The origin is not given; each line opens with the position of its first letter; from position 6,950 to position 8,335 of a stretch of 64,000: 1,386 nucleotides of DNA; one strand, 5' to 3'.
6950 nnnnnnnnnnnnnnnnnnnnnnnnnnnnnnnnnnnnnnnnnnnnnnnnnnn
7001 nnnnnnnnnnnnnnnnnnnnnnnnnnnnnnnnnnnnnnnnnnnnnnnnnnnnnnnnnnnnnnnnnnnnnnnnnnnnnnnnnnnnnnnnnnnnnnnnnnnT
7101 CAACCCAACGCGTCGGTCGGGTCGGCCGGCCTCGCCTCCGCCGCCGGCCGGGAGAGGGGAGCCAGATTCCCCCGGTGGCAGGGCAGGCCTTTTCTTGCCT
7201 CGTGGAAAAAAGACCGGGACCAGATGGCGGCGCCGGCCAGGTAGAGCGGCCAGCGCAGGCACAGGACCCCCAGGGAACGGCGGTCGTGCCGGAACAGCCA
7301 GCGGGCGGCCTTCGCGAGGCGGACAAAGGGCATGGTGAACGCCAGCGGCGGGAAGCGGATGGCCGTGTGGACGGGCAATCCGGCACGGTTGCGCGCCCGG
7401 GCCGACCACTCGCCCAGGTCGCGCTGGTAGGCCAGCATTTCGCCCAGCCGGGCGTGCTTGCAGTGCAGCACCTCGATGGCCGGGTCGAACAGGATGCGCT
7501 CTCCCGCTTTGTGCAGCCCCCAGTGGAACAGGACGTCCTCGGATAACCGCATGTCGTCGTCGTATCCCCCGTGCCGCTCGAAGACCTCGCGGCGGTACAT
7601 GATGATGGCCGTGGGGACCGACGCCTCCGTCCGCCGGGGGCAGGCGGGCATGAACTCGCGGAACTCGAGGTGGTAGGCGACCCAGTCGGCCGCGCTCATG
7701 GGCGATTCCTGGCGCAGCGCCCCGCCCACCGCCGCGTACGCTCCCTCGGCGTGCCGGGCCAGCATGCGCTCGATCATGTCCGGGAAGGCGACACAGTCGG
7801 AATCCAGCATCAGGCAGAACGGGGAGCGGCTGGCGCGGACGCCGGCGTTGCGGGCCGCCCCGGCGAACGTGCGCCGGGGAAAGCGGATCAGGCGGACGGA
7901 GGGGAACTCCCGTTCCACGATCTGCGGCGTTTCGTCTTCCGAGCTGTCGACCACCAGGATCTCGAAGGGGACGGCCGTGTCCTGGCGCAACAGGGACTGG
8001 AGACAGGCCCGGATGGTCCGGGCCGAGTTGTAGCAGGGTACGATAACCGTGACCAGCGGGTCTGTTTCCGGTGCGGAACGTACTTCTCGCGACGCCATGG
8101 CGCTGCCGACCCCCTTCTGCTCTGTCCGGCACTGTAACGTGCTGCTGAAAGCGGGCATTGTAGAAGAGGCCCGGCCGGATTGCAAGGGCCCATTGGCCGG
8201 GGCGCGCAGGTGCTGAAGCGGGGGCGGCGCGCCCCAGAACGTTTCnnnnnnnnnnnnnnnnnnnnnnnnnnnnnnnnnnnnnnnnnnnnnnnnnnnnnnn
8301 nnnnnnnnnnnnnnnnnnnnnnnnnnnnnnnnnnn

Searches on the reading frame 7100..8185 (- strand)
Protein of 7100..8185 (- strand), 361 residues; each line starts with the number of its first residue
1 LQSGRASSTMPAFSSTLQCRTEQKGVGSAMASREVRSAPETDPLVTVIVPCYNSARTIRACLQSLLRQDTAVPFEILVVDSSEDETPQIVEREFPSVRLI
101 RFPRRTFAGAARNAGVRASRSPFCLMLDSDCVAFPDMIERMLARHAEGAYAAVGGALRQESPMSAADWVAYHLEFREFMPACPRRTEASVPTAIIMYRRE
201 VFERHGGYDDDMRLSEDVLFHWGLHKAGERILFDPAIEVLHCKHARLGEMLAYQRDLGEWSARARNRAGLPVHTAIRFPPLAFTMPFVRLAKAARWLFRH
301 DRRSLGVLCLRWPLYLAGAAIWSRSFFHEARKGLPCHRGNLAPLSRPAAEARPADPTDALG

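Call 12: search_protein_families(library=pfam, proteins=[window:7100-8185:-], max_evalue=0.001)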
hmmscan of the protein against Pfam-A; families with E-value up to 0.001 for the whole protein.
window:7100-8185:- (361 aa): 3 families
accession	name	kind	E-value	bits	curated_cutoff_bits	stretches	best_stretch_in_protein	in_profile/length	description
PF00535.33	Glycos_transf_2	-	8.2e-31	107.6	23.3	1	46-205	1-167/168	Glycosyl transferase family 2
PF13641.12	Glyco_tranf_2_3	-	2.5e-18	67.4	27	1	45-245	3-215/230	Glycosyltransferase like family 2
PF10111.15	Glyco_tranf_2_2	-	1e-06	28.9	27.3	1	46-143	1-104/276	Glycosyltransferase like family 2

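Call 90: search_protein_families(library=ncbifam, proteins=[window:7100-8098:-], max_evalue=0.001)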
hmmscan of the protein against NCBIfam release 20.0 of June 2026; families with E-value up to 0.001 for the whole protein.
window:7100-8098:- (332 aa): 24 families
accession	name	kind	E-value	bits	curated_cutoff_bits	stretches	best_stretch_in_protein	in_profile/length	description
TIGR03965.1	mycofact_glyco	equivalog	4.9e-36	124.6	280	1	5-234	66-302/467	mycofactocin biosynthesis glycosyltransferase MftF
NF041875.1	EPS_EpsD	equivalog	1.2e-25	90.7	370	1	16-231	1-226/325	exopolysaccharide biosynthesis glycosyltransferase EpsD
TIGR04283.1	glyco_like_mftF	equivalog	6.6e-16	58.6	182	1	17-219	2-193/221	TIGR04283 family arsenosugar biosynthesis glycosyltransferase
TIGR03937.1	PgaC_IcaA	equivalog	9.9e-14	51.1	422.3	1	11-207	42-245/407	poly-beta-1,6-N-acetyl-D-glucosamine synthase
TIGR04242.1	nodulat_NodC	equivalog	4.7e-12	45.6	550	1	10-142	44-180/395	chitooligosaccharide synthase NodC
NF047683.1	TeichurnBiosyTuaG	equivalog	5.2e-12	45.9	400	1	12-122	4-117/252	teichuronic acid biosynthesis protein TuaG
NF007482.0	PRK10073.1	equivalog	3.6e-11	42.6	423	1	13-114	5-108/334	glycosyltransferase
NF038299.1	EPS_HpsN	equivalog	5.7e-10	38.7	425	1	14-111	1-101/317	hormogonium polysaccharide biosynthesis glycosyltransferase HpsN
TIGR03469.1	HpnB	hypoth_equivalog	3.4e-09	36.2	379.25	1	7-179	37-229/386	hopene-associated glycosyltransferase HpnB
NF038302.1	EPS_HpsE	equivalog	5.6e-09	35.4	300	1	16-213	3-223/307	hormogonium polysaccharide biosynthesis glycosyltransferase HpsE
TIGR03111.1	glyc2_xrt_Gpos1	hypoth_equivalog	3e-08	32.9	363.95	1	9-118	44-158/439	TIGR03111 family XrtG-associated glycosyltransferase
NF045692.1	OglycostaseCruG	equivalog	5.5e-07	28.9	600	1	11-64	38-91/386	2'-O-glycosyltransferase CruG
TIGR04195.1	S_glycosyl_SunS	equivalog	8.6e-07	28.1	350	1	14-102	57-142/421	SunS family peptide S-glycosyltransferase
NF047588.1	GlcsyltransPgfSStrep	equivalog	2.5e-06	26.9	500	1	16-126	3-119/308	glycosyltransferase PgfS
TIGR04440.1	glyco_TIGR04440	domain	3.9e-06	26.8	70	1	16-127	2-118/215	TIGR00180 family glycosyltransferase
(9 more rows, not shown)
